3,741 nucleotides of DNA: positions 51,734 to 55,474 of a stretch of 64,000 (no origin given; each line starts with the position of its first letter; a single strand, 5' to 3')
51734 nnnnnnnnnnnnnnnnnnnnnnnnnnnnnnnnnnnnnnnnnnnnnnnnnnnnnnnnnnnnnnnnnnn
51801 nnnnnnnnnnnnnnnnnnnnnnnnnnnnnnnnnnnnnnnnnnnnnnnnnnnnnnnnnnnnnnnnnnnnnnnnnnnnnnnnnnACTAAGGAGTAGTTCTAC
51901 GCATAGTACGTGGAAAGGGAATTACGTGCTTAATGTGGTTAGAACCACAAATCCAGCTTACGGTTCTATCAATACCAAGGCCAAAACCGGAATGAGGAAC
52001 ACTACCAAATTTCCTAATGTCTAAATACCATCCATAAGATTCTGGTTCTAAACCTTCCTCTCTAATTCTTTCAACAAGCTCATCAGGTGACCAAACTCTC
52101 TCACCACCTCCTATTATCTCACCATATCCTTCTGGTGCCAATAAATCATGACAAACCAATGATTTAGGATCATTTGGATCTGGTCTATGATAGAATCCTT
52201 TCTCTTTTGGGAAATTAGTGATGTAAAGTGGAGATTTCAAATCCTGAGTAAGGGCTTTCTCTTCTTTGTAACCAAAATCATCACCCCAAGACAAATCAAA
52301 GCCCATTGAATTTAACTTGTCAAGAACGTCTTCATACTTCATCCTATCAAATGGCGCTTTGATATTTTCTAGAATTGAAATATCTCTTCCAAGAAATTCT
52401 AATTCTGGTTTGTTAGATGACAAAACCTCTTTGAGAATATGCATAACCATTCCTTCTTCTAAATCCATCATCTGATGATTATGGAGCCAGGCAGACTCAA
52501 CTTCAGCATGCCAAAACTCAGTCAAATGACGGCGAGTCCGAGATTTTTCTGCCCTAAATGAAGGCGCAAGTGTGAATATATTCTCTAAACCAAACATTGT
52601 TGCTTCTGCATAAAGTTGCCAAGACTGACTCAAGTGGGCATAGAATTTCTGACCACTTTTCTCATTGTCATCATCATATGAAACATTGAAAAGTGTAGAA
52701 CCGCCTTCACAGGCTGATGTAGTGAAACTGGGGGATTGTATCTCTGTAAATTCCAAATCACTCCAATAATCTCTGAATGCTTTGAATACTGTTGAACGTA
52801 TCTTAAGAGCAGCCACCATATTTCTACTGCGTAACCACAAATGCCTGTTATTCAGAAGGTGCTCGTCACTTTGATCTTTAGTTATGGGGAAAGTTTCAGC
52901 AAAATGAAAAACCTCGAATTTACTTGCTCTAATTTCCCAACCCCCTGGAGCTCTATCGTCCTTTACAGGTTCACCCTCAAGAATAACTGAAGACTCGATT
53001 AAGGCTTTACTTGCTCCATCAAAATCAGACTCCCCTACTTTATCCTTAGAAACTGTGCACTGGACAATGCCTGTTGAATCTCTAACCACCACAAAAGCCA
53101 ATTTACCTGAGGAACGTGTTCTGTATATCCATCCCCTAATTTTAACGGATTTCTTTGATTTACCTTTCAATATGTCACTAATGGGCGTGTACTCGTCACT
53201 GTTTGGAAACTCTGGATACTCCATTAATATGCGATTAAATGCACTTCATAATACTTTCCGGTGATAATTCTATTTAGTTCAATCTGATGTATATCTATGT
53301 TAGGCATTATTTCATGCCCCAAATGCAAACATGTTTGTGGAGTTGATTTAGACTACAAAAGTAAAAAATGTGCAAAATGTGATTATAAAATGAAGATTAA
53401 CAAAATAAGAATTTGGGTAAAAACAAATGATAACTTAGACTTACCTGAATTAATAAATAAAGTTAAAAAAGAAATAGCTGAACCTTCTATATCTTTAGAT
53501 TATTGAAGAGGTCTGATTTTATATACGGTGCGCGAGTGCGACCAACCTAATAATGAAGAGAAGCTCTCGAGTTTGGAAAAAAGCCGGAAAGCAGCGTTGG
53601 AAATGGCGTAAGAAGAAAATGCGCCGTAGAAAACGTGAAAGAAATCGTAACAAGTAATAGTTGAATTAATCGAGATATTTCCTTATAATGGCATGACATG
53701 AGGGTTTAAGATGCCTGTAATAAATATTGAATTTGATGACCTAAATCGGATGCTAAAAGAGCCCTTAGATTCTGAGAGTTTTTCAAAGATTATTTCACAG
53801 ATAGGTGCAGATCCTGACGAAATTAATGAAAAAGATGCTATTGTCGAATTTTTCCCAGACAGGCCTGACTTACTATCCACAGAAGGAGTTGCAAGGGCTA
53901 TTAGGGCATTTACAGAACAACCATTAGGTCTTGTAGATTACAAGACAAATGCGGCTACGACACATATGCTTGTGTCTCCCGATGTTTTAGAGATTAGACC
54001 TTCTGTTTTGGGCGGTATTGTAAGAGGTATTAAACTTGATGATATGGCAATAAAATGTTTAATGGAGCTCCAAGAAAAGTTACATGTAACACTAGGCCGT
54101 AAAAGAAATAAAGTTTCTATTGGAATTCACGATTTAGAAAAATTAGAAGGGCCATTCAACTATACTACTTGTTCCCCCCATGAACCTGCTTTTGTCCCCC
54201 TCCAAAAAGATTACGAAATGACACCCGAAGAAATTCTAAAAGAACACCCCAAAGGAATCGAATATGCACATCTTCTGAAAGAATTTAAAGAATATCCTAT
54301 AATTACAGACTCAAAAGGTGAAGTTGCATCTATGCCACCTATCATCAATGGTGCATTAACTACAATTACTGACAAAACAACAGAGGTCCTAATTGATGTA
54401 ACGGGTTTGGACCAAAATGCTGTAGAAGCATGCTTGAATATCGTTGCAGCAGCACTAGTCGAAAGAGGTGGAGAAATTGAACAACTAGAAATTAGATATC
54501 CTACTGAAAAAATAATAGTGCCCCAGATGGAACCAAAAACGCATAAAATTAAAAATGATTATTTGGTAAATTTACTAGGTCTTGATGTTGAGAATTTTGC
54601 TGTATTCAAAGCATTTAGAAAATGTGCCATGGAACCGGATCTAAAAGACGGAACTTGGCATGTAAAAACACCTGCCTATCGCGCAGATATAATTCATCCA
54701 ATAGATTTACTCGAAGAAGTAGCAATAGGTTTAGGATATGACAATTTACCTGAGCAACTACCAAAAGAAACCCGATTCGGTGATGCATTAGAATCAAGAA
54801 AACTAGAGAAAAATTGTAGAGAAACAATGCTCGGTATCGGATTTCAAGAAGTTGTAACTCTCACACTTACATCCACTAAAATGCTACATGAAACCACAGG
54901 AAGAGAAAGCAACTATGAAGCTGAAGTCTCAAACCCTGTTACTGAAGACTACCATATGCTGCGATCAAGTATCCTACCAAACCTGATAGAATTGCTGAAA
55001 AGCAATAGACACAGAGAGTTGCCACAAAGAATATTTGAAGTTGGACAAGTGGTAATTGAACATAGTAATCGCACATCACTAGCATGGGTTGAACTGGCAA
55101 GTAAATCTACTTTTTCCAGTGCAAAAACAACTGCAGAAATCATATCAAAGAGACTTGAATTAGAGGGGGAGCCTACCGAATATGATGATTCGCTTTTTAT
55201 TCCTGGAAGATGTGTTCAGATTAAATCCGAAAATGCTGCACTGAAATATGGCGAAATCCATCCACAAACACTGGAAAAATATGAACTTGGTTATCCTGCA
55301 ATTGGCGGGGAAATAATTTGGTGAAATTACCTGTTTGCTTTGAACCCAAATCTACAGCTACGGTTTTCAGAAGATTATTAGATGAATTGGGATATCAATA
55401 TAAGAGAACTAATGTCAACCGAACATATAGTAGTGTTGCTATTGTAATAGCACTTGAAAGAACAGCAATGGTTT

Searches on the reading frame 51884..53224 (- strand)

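Call 60: search_protein_families(library=pfam, proteins=[window:51884-53224:-], max_evalue=0.0001)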
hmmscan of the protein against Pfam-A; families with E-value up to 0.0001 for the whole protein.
window:51884-53224:- (446 aa): 2 families
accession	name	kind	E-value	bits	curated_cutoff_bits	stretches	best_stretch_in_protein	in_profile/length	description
PF00152.25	tRNA-synt_2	-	6.1e-73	246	25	1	121-440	3-307/308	tRNA synthetases class II (D, K and N)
PF01336.31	tRNA_anti-codon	-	1.9e-14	53.7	27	1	27-105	1-74/75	OB-fold nucleic acid binding domain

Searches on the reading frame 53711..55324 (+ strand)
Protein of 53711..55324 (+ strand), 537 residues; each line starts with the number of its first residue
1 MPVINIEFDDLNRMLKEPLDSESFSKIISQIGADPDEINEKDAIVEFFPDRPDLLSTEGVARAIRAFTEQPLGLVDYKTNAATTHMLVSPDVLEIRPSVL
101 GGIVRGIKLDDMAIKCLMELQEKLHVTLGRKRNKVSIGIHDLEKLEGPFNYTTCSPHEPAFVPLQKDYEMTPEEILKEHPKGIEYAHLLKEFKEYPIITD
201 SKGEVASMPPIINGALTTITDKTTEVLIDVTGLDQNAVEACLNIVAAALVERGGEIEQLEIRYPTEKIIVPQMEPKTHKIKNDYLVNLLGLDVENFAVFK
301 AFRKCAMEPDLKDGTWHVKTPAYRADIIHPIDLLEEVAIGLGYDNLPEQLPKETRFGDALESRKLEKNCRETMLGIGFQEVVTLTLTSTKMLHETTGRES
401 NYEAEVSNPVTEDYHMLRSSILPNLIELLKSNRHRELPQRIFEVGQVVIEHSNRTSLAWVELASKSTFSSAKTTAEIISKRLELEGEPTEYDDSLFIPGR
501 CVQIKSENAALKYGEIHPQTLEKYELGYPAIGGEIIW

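Call 60: search_protein_families(library=pfam, proteins=[window:53711-55324:+], max_evalue=0.0001)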
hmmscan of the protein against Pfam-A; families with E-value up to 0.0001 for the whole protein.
window:53711-55324:+ (537 aa): 4 families
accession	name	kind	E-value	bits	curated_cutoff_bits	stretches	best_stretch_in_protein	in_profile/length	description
PF17759.6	tRNA_synthFbeta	-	1.1e-30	107.1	22.4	1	346-535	1-212/214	Phenylalanyl tRNA synthetase beta chain CLM domain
PF03484.21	B5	-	9.7e-16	58.2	28.6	1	280-343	3-67/67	tRNA synthetase B5 domain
PF03483.22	B3_4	-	7.9e-11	42.3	29.3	1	113-257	34-156/174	B3/4 domain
PF18262.7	PhetRS_B1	-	5.2e-07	30.3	26.8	1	1-69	1-82/83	Phe-tRNA synthetase beta subunit B1 domain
